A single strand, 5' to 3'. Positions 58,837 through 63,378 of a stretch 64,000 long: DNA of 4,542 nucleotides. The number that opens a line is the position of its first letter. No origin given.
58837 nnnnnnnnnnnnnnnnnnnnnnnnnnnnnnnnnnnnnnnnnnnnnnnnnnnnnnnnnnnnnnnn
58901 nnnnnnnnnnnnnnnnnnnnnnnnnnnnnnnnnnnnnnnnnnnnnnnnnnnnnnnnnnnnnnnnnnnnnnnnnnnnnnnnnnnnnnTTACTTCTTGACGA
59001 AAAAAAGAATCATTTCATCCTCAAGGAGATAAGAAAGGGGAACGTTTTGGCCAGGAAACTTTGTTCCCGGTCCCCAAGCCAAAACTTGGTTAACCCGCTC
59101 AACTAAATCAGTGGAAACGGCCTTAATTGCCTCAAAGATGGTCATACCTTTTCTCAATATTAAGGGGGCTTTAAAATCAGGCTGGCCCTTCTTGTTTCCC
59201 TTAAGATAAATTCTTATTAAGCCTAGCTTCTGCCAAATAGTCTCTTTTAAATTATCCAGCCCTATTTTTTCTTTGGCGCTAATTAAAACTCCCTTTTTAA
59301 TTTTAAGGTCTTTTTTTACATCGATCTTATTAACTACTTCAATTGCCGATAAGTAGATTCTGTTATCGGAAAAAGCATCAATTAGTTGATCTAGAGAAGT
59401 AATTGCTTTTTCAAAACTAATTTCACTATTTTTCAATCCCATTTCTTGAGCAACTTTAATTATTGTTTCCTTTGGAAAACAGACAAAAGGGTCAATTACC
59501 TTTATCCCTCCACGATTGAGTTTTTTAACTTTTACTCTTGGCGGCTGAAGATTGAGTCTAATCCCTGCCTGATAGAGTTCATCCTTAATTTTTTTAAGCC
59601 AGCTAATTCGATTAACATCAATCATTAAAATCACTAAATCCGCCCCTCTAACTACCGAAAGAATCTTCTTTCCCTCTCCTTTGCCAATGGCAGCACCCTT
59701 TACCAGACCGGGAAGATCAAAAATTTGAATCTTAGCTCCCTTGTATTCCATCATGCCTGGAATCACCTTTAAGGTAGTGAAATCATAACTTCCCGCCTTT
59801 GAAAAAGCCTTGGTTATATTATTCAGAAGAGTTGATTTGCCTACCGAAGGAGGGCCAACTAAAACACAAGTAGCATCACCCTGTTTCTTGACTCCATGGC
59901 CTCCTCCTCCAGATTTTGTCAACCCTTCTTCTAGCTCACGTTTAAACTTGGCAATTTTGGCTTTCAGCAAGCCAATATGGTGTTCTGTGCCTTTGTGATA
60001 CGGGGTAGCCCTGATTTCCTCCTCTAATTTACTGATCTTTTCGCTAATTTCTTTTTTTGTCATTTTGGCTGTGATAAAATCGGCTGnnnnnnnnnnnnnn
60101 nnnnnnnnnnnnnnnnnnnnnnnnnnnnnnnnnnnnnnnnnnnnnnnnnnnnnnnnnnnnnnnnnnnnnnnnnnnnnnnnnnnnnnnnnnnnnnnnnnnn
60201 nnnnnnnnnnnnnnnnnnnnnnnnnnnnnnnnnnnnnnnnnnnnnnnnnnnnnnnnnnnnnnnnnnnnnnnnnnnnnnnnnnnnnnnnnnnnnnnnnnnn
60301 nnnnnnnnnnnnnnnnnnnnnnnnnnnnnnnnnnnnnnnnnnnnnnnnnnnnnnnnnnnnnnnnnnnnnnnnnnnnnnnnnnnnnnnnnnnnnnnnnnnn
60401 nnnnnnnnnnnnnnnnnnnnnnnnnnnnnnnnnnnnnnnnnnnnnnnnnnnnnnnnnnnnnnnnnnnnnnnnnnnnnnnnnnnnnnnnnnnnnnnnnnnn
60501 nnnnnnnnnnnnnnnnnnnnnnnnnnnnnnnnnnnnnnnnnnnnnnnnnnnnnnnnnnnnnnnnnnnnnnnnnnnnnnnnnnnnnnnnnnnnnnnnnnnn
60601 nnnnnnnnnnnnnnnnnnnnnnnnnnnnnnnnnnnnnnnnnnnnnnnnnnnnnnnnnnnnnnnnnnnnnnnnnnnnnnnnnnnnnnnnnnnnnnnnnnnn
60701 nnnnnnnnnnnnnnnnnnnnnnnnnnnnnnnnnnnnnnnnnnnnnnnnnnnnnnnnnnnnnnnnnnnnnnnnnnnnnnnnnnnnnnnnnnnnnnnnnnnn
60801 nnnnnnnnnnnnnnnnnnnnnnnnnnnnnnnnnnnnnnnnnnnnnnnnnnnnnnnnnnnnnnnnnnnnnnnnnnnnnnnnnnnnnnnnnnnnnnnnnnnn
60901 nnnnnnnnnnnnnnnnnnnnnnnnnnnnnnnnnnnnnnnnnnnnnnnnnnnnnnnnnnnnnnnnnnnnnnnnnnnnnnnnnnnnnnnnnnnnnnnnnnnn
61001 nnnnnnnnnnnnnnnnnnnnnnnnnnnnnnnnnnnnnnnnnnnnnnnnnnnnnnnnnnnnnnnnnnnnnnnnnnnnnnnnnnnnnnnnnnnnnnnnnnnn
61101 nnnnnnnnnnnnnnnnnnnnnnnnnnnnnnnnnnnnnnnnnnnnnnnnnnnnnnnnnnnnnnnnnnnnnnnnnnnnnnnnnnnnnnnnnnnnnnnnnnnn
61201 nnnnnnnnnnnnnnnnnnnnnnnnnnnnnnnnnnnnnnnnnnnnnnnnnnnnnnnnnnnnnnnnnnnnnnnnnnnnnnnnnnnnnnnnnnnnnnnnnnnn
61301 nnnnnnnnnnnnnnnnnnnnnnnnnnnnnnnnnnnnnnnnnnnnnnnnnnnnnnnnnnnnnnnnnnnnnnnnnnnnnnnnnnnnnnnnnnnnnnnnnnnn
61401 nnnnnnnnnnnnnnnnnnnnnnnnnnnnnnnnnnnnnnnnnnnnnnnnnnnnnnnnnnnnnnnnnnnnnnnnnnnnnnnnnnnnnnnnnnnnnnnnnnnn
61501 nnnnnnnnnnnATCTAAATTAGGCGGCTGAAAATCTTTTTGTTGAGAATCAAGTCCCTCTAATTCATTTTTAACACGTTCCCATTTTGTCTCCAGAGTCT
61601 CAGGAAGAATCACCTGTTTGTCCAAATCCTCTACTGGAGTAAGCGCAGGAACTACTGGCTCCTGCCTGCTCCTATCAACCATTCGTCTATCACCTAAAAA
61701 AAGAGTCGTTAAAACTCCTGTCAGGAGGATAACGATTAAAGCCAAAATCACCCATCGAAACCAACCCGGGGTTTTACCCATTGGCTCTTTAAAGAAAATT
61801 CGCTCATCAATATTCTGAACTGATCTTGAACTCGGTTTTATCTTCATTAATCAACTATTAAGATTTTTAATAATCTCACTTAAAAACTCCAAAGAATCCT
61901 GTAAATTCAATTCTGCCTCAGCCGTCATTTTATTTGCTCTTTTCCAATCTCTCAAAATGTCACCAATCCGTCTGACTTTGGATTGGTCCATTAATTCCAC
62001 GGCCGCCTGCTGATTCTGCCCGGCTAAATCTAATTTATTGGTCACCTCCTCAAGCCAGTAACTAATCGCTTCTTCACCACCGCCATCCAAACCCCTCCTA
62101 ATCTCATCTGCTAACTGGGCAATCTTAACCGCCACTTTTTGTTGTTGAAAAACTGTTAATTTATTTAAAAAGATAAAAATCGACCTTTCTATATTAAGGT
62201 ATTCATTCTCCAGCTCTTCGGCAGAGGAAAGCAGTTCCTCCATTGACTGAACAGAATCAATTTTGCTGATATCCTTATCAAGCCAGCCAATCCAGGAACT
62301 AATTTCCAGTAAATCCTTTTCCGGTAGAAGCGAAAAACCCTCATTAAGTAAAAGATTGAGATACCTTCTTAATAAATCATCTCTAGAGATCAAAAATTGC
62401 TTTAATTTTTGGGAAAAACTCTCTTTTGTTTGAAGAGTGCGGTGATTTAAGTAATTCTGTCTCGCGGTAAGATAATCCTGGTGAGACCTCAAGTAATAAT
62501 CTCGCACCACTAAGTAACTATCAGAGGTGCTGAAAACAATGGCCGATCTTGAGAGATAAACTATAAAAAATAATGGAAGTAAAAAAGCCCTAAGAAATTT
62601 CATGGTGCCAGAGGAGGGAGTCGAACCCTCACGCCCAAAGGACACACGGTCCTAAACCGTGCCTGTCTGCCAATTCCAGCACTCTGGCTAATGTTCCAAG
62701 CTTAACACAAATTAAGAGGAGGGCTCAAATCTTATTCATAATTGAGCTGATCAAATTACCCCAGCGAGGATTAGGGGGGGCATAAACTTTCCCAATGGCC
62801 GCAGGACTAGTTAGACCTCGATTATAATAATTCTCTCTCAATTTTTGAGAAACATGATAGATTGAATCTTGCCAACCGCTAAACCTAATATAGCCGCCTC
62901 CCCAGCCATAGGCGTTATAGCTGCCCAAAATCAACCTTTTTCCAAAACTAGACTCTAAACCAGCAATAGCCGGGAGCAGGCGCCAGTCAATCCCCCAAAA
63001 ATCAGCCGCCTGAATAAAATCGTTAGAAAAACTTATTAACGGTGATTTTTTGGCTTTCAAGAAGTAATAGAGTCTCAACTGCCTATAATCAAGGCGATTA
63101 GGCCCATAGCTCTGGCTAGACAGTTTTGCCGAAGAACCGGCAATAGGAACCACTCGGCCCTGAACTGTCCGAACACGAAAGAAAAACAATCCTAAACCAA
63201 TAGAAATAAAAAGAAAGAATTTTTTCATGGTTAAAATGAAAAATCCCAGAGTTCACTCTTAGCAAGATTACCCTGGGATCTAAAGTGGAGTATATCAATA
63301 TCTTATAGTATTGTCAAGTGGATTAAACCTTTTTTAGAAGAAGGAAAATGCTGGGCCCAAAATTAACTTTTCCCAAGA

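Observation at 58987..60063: Archaeal/eukaryotic-type DRG GTPase with a TGS domain in a bacterial context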

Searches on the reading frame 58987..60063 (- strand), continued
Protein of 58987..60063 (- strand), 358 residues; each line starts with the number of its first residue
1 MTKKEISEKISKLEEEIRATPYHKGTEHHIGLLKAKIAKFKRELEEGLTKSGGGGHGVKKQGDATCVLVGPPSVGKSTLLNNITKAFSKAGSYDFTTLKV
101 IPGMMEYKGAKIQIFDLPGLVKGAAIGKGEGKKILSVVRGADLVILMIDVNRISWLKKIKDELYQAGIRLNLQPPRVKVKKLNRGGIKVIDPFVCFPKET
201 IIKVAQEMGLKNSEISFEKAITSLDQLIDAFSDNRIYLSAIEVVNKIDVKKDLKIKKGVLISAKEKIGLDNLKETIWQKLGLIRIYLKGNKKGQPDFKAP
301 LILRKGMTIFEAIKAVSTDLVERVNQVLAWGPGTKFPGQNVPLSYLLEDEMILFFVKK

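Call 74: find_homologous_proteins(query=P0253, max_evalue=1e-40)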
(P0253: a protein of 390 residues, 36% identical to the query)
Query P0253 (390 aa): 1133 proteins with E <= 1e-40 among 8000 candidates; the best 120 are listed.
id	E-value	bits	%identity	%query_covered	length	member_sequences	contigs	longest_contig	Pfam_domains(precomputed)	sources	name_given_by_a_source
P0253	5.4e-254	860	100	100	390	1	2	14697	PF02824.28,PF01926.30,PF00025.28,PF02421.25,PF00009.34,PF16897.11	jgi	jgi:small GTP-binding protein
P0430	8.9e-157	540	61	100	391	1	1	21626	PF02824.28,PF01926.30,PF02421.25,PF16897.11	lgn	-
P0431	1.4e-148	513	60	100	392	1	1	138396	PF02824.28,PF01926.30,PF16897.11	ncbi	ncbi:MAG: TGS domain-containing protein [Candidatus Bathyarchaeia archaeon]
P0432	1.2e-147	510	59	100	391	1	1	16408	PF02824.28,PF01926.30,PF02421.25,PF00009.34,PF16897.11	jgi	-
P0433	9.3e-144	497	56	100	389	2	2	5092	PF02824.28,PF01926.30,PF16897.11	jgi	jgi:ribosome-interacting GTPase 1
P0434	1.0e-141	490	56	100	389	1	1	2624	PF02824.28,PF01926.30,PF02421.25,PF16897.11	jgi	-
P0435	4.5e-119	416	49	100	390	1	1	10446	PF02824.28,PF01926.30,PF02421.25,PF16897.11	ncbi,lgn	ncbi:MAG: GTPase [Candidatus Bathyarchaeia archaeon]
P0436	8.0e-117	409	53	87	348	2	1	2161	PF02824.28,PF01926.30,PF02421.25,PF00009.34,PF16897.11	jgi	-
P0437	2.9e-112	394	52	89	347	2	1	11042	PF02824.28,PF01926.30,PF02421.25,PF00009.34,PF16897.11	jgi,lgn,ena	-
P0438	2.0e-107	378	47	100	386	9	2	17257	PF02824.28,PF01926.30,PF02421.25,PF16897.11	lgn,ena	-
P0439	7.0e-107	376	48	99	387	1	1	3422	PF02824.28,PF01926.30,PF02421.25,PF16897.11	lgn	-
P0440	1.1e-106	375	45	100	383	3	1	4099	PF02824.28,PF01926.30,PF02421.25,PF16897.11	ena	-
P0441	3.9e-106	373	45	100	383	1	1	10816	PF02824.28,PF01926.30,PF02421.25,PF16897.11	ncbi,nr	ncbi:MAG: 50S ribosome-binding GTPase [Candidatus Methanomethylicus sp.]|nr:50S ribosome-binding GTP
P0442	7.0e-106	373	45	100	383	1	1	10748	PF02824.28,PF01926.30,PF02421.25,PF16897.11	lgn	-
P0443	7.4e-106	372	44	100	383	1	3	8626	PF02824.28,PF01926.30,PF02421.25,PF16897.11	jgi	jgi:small GTP-binding protein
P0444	4.3e-105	370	46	99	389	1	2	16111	PF02824.28,PF01926.30,PF02421.25,PF16897.11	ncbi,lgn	ncbi:MAG: GTPase [Candidatus Bathyarchaeia archaeon]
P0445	3.5e-104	367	47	99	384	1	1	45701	PF02824.28,PF01926.30,PF02421.25,PF16897.11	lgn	-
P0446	5.7e-104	366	44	100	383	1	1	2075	PF02824.28,PF01926.30,PF02421.25,PF16897.11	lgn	-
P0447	7.2e-104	366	46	99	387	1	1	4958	PF02824.28,PF01926.30,PF16897.11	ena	-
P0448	1.2e-103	365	47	99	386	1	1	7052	PF02824.28,PF01926.30,PF02421.25,PF16897.11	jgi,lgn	-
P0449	1.9e-103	365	44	99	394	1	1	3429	PF02824.28,PF01926.30,PF02421.25,PF16897.11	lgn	-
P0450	7.7e-103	363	47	99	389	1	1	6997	PF02824.28,PF01926.30,PF02421.25,PF16897.11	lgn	-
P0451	2.1e-102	361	44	100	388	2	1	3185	PF02824.28,PF01926.30,PF16897.11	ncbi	-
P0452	6.8e-102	359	46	100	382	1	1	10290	PF02824.28,PF01926.30,PF02421.25,PF16897.11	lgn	-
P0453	1.8e-101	358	47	100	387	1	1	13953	PF02824.28,PF01926.30,PF02421.25,PF16897.11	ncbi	-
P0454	6.0e-101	356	44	99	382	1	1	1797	PF02824.28,PF01926.30,PF02421.25,PF16897.11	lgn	-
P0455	8.6e-101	356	46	100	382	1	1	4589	PF02824.28,PF01926.30,PF02421.25,PF16897.11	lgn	-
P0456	1.0e-100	356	44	100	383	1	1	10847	PF02824.28,PF01926.30,PF02421.25,PF16897.11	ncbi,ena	-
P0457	1.8e-100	355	47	99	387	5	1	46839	PF02824.28,PF01926.30,PF02421.25,PF16897.11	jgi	jgi:ribosome-interacting GTPase 1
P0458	3.0e-100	354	43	100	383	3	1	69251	PF02824.28,PF01926.30,PF02421.25,PF16897.11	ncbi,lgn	ncbi:MAG: GTPase [Candidatus Methanosuratincola sp.]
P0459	4.4e-100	353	46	99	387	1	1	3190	PF02824.28,PF01926.30,PF16897.11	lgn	-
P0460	4.9e-100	353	46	99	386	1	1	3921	PF02824.28,PF01926.30,PF16897.11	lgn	-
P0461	1.0e-99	352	44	100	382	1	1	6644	PF02824.28,PF01926.30,PF02421.25,PF16897.11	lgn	-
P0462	1.4e-99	352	46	99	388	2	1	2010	PF02824.28,PF01926.30,PF00025.28,PF02421.25,PF16897.11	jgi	jgi:ribosome-interacting GTPase 1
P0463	1.4e-99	352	44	100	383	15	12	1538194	PF02824.28,PF01926.30,PF02421.25,PF16897.11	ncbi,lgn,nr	ncbi:MAG: GTPase [Candidatus Methanosuratincola petrocarbonis]|nr:50S ribosome-binding GTPase [Candi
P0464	2.4e-99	351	44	100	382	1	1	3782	PF02824.28,PF01926.30,PF02421.25,PF16897.11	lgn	-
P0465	2.9e-99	351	44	100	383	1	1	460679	PF02824.28,PF01926.30,PF02421.25,PF16897.11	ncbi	-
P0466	2.9e-99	351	44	100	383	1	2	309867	PF02824.28,PF01926.30,PF02421.25,PF16897.11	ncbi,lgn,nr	ncbi:MAG: 50S ribosome-binding GTPase [Candidatus Methanosuratus sp.]|nr:50S ribosome-binding GTPase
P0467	6.0e-99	350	43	100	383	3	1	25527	PF02824.28,PF01926.30,PF02421.25,PF16897.11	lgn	-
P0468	7.2e-99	349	43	100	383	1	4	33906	PF02824.28,PF01926.30,PF02421.25,PF16897.11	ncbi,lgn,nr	ncbi:MAG: TGS domain-containing protein [Candidatus Verstraetearchaeota archaeon]|nr:TGS domain-cont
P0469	1.1e-98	349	43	100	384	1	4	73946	PF02824.28,PF01926.30,PF02421.25,PF16897.11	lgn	-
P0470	1.2e-98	349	43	100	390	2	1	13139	PF02824.28,PF01926.30,PF02421.25,PF16897.11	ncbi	-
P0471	1.6e-98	348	44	100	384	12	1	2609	PF02824.28,PF01926.30,PF02421.25,PF16897.11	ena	-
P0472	1.7e-98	348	43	100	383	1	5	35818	PF02824.28,PF01926.30,PF02421.25,PF16897.11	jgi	-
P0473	1.8e-98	348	46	99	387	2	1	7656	PF02824.28,PF01926.30,PF16897.11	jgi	jgi:ribosome-interacting GTPase 1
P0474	1.9e-98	348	43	99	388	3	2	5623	PF02824.28,PF01926.30,PF02421.25,PF16897.11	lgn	-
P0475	2.0e-98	348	44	100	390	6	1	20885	PF02824.28,PF01926.30,PF16897.11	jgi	jgi:ribosome-interacting GTPase 1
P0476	3.3e-98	347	45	99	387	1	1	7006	PF02824.28,PF01926.30,PF16897.11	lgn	-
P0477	7.1e-98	346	45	100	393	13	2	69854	PF02824.28,PF01926.30,PF00025.28,PF02421.25,PF00009.34,PF03193.23,PF16897.11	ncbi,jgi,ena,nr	ncbi:MAG: GTP-binding protein [Desulfurococcales archaeon ex4484_217_2]|nr:MAG: GTP-binding protein 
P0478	1.2e-97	345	43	99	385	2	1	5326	PF02824.28,PF01926.30,PF16897.11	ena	-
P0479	1.7e-97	345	42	100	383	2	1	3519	PF02824.28,PF01926.30,PF02421.25,PF16897.11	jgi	-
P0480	4.2e-97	344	45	100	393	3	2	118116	PF02824.28,PF01926.30,PF02421.25,PF16897.11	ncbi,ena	-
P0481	7.2e-97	343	45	100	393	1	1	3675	PF02824.28,PF01926.30,PF00025.28,PF02421.25,PF00009.34,PF16897.11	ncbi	-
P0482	9.1e-97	343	44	100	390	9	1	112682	PF02824.28,PF01926.30,PF02421.25,PF16897.11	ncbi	-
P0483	1.1e-96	342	45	100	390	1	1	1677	PF02824.28,PF01926.30,PF02421.25,PF00009.34,PF16897.11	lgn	-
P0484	1.3e-96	342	45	100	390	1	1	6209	PF02824.28,PF01926.30,PF02421.25,PF00009.34,PF16897.11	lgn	-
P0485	1.5e-96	342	45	99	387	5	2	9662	PF02824.28,PF01926.30,PF02421.25,PF16897.11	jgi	-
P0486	1.6e-96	342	45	100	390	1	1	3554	PF02824.28,PF01926.30,PF02421.25,PF00009.34,PF16897.11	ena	-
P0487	1.8e-96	342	46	100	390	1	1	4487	PF02824.28,PF01926.30,PF02421.25,PF00009.34,PF16897.11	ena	-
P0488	1.8e-96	342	45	99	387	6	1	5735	PF02824.28,PF01926.30,PF16897.11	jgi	jgi:ribosome-interacting GTPase 1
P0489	1.9e-96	342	43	100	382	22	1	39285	PF02824.28,PF01926.30,PF02421.25,PF16897.11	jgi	-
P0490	2.0e-96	341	43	100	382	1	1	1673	PF02824.28,PF01926.30,PF02421.25,PF16897.11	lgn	-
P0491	2.5e-96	341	45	100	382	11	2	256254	PF02824.28,PF01926.30,PF02421.25,PF16897.11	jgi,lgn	jgi:small GTP-binding protein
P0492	2.8e-96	341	42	100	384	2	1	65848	PF02824.28,PF01926.30,PF02421.25,PF16897.11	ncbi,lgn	-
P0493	3.3e-96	341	44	100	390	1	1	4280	PF02824.28,PF01926.30,PF02421.25,PF00009.34,PF16897.11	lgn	-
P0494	3.4e-96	341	45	99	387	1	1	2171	PF02824.28,PF01926.30,PF16897.11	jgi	-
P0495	3.7e-96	341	45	100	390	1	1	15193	PF02824.28,PF01926.30,PF02421.25,PF00009.34,PF16897.11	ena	-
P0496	3.8e-96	341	45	100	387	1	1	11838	PF02824.28,PF01926.30,PF16897.11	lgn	-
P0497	3.8e-96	341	45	100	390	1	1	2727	PF02824.28,PF01926.30,PF02421.25,PF00009.34,PF16897.11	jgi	-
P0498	5.8e-96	340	45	100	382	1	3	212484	PF02824.28,PF01926.30,PF02421.25,PF16897.11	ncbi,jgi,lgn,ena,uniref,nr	ncbi:MAG: GTP-binding protein [Candidatus Methanomethylicota archaeon]|jgi:small GTP-binding protein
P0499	8.4e-96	339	45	100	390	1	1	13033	PF02824.28,PF01926.30,PF02421.25,PF16897.11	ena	-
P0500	8.9e-96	339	46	99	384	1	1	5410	PF02824.28,PF01926.30,PF16897.11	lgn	-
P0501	9.1e-96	339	45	99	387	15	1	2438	PF02824.28,PF01926.30,PF16897.11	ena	-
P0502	9.1e-96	339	46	100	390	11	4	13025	PF02824.28,PF01926.30,PF02421.25,PF16897.11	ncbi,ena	-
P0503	9.1e-96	339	45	100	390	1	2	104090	PF02824.28,PF01926.30,PF02421.25,PF00009.34,PF16897.11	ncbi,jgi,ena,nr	ncbi:MAG TPA: TGS domain-containing protein [Desulfurococcaceae archaeon]|nr:TGS domain-containing p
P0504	9.7e-96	339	42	100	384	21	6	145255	PF02824.28,PF01926.30,PF02421.25,PF16897.11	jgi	jgi:ribosome-interacting GTPase 1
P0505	1.7e-95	338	46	100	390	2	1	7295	PF02824.28,PF01926.30,PF02421.25,PF00009.34,PF16897.11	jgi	-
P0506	2.2e-95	338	45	100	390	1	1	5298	PF02824.28,PF01926.30,PF02421.25,PF00009.34,PF16897.11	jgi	-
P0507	2.4e-95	338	45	99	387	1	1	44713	PF02824.28,PF01926.30,PF16897.11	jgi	jgi:ribosome-interacting GTPase 1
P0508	5.7e-95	337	43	100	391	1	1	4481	PF02824.28,PF01926.30,PF02421.25,PF16897.11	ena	-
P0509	1.1e-94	336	45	100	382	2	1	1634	PF02824.28,PF01926.30,PF02421.25,PF16897.11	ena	-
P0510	1.1e-94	336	44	99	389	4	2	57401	PF02824.28,PF01926.30,PF16897.11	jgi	jgi:ribosome-interacting GTPase 1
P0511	2.3e-94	335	43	100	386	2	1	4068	PF02824.28,PF01926.30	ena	-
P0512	5.7e-94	333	41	100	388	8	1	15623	PF02824.28,PF01926.30,PF02421.25,PF16897.11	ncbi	-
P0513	5.8e-94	333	43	100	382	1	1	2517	PF02824.28,PF01926.30,PF02421.25,PF16897.11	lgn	-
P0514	1.5e-93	332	42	99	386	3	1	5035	PF02824.28,PF01926.30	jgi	-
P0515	2.1e-93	331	43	100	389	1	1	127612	PF02824.28,PF01926.30,PF00025.28,PF02421.25,PF16897.11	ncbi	-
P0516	3.1e-93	331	44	99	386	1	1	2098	PF02824.28,PF01926.30,PF02421.25,PF16897.11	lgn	-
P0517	3.2e-93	331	46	99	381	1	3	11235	PF02824.28,PF01926.30,PF16897.11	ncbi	ncbi:MAG: GTPase [Candidatus Bathyarchaeia archaeon]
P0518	6.5e-93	330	43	99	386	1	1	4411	PF02824.28,PF01926.30,PF16897.11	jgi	jgi:ribosome-interacting GTPase 1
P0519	8.1e-93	330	44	100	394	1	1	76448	PF02824.28,PF01926.30,PF00025.28,PF02421.25,PF00009.34,PF16897.11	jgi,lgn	-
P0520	1.0e-92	329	43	100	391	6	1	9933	PF02824.28,PF01926.30,PF00025.28,PF02421.25,PF16897.11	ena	-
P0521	1.0e-92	329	43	100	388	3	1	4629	PF02824.28,PF01926.30,PF00025.28,PF02421.25,PF16897.11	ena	-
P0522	2.0e-92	328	43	99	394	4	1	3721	PF02824.28,PF01926.30,PF02421.25,PF00009.34,PF03193.23,PF16897.11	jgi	-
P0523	2.8e-92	328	44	100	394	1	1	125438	PF02824.28,PF01926.30,PF00025.28,PF02421.25,PF00009.34,PF16897.11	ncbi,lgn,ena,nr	ncbi:MAG TPA: TGS domain-containing protein [Desulfurococcales archaeon]|nr:TGS domain-containing pr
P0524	2.8e-92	328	44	100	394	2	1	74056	PF02824.28,PF01926.30,PF00025.28,PF02421.25,PF00009.34,PF16897.11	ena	-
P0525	4.5e-92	327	44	99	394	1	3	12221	PF02824.28,PF01926.30,PF00025.28,PF02421.25,PF00009.34,PF16897.11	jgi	-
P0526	4.5e-92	327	44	100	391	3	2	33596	PF02824.28,PF01926.30,PF00025.28,PF02421.25,PF16897.11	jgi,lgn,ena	-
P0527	5.5e-92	327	43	100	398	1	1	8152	PF02824.28,PF01926.30,PF02421.25,PF16897.11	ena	-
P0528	1.6e-91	325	44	100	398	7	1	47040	PF02824.28,PF01926.30,PF02421.25,PF16897.11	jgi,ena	-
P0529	1.6e-91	325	43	100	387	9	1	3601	PF02824.28,PF01926.30,PF02421.25,PF16897.11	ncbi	-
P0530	7.2e-91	323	42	100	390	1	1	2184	PF02824.28,PF01926.30,PF02421.25,PF16897.11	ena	-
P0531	9.6e-91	323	44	100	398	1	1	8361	PF02824.28,PF01926.30,PF02421.25,PF16897.11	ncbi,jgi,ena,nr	ncbi:MAG TPA: TGS domain-containing protein [Acidilobales archaeon]|nr:TGS domain-containing protein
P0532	1.1e-90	323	43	99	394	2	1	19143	PF02824.28,PF01926.30,PF02421.25,PF16897.11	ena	-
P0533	1.5e-90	322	42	100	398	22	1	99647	PF02824.28,PF01926.30,PF00009.34,PF16897.11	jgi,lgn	jgi:ribosome-interacting GTPase 1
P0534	4.0e-90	321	43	100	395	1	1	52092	PF02824.28,PF01926.30,PF02421.25,PF16897.11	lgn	-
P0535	4.7e-90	320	40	100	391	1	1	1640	PF02824.28,PF01926.30,PF02421.25,PF16897.11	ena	-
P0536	5.6e-90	320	43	100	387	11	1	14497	PF02824.28,PF01926.30,PF16897.11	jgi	jgi:ribosome-interacting GTPase 1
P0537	6.5e-90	320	43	100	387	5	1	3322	PF02824.28,PF01926.30,PF02421.25,PF16897.11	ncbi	-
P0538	1.3e-89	319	42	100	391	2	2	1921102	PF02824.28,PF01926.30,PF16897.11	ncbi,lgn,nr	ncbi:MAG: TGS domain-containing protein [Candidatus Bathyarchaeota archaeon]|nr:MAG: TGS domain-cont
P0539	1.3e-89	319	42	100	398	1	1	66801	PF02824.28,PF01926.30,PF00025.28,PF02421.25,PF00009.34,PF16897.11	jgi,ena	-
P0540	1.8e-89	319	43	100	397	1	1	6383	PF02824.28,PF01926.30,PF16897.11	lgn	-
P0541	2.0e-89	318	42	100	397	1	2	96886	PF02824.28,PF01926.30,PF16897.11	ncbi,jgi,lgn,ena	-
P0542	3.7e-89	318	43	99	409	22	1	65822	PF02824.28,PF01926.30,PF16897.11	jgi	-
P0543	4.0e-89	317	43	100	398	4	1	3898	PF02824.28,PF01926.30,PF16897.11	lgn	-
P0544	5.7e-89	317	41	100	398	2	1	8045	PF02824.28,PF01926.30,PF02421.25,PF00009.34,PF16897.11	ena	-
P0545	6.2e-89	317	44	99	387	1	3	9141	PF02824.28,PF01926.30,PF16897.11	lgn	-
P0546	6.4e-89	317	41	100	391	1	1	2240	PF02824.28,PF01926.30,PF02421.25,PF16897.11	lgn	-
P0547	6.7e-89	317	41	100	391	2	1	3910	PF02824.28,PF01926.30,PF02421.25,PF16897.11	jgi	jgi:ribosome-interacting GTPase 1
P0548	7.2e-89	317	42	100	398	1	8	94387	PF02824.28,PF01926.30,PF02421.25,PF16897.11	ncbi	ncbi:MAG: GTPase [Sulfolobales archaeon]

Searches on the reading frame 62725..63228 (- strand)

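Call 10: search_protein_families(library=pfam, proteins=[window:62725-63228:-], max_evalue=0.001)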
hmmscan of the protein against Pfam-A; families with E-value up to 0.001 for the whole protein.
window:62725-63228:- (167 aa): 1 family
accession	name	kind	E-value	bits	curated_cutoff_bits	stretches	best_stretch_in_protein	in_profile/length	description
PF01832.25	Glucosaminidase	-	0.00014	22.9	30.2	1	70-166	3-120/123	Mannosyl-glycoprotein endo-beta-N-acetylglucosaminidase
